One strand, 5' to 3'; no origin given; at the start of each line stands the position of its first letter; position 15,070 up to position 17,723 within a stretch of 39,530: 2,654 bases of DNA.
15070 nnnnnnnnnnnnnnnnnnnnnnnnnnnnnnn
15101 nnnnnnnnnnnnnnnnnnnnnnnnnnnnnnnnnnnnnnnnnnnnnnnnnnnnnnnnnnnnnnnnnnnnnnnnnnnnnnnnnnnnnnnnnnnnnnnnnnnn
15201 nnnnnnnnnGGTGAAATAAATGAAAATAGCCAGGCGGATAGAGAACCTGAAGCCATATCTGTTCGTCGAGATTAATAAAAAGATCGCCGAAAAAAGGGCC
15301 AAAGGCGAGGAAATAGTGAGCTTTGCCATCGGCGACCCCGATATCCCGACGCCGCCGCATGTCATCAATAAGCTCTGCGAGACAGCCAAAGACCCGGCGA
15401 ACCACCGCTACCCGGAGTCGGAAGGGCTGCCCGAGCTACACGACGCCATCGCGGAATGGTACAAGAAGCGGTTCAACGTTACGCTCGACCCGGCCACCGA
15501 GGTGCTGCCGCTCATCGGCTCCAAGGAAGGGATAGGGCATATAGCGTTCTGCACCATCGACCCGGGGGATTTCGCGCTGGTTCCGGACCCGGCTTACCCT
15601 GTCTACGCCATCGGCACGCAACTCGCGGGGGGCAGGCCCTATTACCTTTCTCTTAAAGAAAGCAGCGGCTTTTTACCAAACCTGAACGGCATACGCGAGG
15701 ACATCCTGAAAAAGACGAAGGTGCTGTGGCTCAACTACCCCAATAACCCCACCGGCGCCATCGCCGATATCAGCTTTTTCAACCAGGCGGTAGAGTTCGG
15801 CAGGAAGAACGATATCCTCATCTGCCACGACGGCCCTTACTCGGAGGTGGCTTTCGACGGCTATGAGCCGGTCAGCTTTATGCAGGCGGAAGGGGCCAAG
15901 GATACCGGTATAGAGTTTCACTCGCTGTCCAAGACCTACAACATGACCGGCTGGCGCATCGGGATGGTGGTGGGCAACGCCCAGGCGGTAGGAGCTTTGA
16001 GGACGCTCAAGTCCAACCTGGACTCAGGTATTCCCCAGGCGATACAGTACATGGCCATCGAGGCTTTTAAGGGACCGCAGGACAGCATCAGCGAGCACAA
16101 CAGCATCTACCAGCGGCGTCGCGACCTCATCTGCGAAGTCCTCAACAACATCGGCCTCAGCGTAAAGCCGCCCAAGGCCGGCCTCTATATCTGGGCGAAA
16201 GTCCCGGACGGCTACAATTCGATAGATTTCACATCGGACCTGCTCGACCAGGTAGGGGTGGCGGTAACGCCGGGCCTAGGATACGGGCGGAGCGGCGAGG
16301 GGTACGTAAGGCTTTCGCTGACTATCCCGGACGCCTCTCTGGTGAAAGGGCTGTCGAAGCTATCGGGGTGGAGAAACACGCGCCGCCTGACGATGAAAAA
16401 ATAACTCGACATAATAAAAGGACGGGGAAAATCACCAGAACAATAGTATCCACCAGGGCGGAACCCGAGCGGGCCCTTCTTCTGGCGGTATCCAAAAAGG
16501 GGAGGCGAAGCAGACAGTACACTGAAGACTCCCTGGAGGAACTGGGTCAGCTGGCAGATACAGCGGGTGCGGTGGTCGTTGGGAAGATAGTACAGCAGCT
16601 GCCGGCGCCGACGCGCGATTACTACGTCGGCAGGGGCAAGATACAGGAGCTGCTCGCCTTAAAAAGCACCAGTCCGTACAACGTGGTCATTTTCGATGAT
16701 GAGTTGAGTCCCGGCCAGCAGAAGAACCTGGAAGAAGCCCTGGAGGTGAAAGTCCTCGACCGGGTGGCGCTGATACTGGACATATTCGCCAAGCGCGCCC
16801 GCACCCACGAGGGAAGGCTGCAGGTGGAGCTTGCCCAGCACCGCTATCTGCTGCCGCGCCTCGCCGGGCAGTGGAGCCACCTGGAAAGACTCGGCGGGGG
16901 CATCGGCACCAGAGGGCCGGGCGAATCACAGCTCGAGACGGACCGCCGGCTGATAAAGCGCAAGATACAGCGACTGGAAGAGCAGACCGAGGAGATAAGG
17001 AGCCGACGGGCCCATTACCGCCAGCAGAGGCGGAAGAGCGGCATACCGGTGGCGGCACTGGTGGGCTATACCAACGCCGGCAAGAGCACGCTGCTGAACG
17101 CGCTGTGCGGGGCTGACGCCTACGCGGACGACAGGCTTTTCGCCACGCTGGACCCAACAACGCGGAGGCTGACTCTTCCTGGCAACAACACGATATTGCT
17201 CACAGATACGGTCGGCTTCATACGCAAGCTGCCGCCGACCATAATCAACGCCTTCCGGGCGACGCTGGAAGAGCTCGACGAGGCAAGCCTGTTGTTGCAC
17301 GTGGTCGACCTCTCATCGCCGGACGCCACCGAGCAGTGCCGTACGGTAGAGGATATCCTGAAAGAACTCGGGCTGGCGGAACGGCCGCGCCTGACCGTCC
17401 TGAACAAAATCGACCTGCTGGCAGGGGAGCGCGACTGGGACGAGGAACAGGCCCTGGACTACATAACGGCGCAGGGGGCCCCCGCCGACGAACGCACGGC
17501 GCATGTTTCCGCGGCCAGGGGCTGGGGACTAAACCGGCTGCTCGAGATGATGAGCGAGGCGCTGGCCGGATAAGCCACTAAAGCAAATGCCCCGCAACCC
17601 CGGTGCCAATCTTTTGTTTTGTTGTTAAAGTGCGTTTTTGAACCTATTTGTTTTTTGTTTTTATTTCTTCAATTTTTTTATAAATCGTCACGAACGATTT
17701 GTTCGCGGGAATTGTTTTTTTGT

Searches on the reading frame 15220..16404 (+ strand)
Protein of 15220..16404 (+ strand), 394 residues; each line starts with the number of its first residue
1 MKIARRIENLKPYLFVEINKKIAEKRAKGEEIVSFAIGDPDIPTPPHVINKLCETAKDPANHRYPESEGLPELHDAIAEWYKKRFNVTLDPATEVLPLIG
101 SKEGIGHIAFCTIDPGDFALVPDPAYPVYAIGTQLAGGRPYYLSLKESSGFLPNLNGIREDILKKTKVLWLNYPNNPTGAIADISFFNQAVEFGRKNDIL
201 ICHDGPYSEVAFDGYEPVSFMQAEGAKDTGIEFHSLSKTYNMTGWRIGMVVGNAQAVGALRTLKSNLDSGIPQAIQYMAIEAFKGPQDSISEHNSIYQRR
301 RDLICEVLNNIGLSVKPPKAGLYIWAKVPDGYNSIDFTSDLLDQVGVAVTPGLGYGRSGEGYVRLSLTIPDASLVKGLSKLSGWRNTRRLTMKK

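Call 47: search_protein_families(library=pfam, proteins=[window:15220-16404:+], max_evalue=0.00001)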
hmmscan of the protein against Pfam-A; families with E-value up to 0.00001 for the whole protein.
window:15220-16404:+ (394 aa): 1 family
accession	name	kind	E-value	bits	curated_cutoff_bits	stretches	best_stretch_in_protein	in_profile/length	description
PF00155.27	Aminotran_1_2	-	2.9e-59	201.5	19.7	1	31-376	2-356/361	Aminotransferase class I and II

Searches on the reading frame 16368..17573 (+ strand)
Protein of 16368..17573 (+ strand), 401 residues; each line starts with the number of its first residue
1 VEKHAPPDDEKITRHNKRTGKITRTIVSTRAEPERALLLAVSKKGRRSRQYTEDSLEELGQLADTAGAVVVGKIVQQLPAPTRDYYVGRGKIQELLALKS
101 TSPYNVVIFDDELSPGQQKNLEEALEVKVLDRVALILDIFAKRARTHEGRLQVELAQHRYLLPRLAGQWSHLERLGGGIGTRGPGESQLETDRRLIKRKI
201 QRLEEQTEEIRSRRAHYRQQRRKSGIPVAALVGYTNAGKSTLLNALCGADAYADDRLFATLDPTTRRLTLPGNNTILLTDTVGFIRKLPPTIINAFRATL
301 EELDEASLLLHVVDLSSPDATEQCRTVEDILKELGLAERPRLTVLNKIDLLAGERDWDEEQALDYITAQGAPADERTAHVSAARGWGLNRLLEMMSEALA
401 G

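Call 47: search_protein_families(library=pfam, proteins=[window:16368-17573:+], max_evalue=0.00001)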
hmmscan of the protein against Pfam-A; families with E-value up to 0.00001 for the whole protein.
window:16368-17573:+ (401 aa): 3 families
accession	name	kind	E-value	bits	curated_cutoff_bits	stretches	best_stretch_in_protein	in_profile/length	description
PF13167.11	GTP-bdg_N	-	6.6e-31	107.2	25.4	1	53-141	1-89/89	GTP-binding GTPase N-terminal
PF16360.10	GTP-bdg_M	-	7.5e-30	103.8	29.5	1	143-221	1-79/79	GTP-binding GTPase Middle Region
PF01926.29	MMR_HSR1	-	2.4e-23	82.8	21.9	1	229-347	2-113/113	50S ribosome-binding GTPase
